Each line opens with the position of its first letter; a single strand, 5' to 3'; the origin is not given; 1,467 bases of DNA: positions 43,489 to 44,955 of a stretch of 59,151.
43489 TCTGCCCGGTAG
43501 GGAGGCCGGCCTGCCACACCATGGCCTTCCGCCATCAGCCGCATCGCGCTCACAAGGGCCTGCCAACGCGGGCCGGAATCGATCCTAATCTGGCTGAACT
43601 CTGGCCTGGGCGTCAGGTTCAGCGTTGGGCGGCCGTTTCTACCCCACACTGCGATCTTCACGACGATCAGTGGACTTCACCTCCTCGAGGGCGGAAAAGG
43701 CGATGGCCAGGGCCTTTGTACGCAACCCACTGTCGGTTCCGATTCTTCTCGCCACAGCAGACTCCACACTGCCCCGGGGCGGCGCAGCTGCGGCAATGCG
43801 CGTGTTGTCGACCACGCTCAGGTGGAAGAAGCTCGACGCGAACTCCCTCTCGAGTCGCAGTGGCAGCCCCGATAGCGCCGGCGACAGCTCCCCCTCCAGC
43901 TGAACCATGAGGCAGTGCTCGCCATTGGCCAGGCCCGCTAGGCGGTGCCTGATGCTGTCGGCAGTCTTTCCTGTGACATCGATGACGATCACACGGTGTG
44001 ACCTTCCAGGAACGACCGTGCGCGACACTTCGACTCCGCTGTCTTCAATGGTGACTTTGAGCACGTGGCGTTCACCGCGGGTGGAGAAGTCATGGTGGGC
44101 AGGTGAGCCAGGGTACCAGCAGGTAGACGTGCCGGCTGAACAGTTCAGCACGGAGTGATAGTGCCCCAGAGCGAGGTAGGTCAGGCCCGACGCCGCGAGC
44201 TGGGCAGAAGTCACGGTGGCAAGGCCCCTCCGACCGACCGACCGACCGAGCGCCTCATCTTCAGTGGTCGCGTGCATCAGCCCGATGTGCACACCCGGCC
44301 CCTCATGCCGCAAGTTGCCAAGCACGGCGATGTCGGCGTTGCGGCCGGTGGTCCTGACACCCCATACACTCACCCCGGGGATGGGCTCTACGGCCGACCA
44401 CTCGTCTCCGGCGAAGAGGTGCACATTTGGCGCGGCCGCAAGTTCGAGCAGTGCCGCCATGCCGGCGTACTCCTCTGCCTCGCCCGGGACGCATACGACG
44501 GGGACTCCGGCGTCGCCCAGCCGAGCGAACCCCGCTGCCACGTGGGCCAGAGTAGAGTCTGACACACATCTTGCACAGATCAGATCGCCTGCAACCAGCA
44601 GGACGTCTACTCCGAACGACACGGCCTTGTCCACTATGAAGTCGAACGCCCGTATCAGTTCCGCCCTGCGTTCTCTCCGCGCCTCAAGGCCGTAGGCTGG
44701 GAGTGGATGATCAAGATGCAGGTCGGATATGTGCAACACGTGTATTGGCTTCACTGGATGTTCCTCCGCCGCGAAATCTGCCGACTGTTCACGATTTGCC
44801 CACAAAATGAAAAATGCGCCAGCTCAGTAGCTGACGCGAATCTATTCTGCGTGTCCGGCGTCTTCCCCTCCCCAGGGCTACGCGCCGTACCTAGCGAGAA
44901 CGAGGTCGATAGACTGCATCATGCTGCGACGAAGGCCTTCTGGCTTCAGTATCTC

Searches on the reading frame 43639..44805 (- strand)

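Call 77: search_protein_families(library=pfam, proteins=[window:43639-44805:-], max_evalue=0.001)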
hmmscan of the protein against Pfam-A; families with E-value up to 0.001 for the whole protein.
window:43639-44805:- (388 aa): 2 families
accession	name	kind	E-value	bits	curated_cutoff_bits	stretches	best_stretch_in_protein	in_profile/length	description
PF00149.33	Metallophos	-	1.4e-07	32.6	21.5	1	22-146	2-112/191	Calcineurin-like phosphoesterase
PF12850.12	Metallophos_2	-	0.00025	21.5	27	0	22-244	2-144/154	Calcineurin-like phosphoesterase superfamily domain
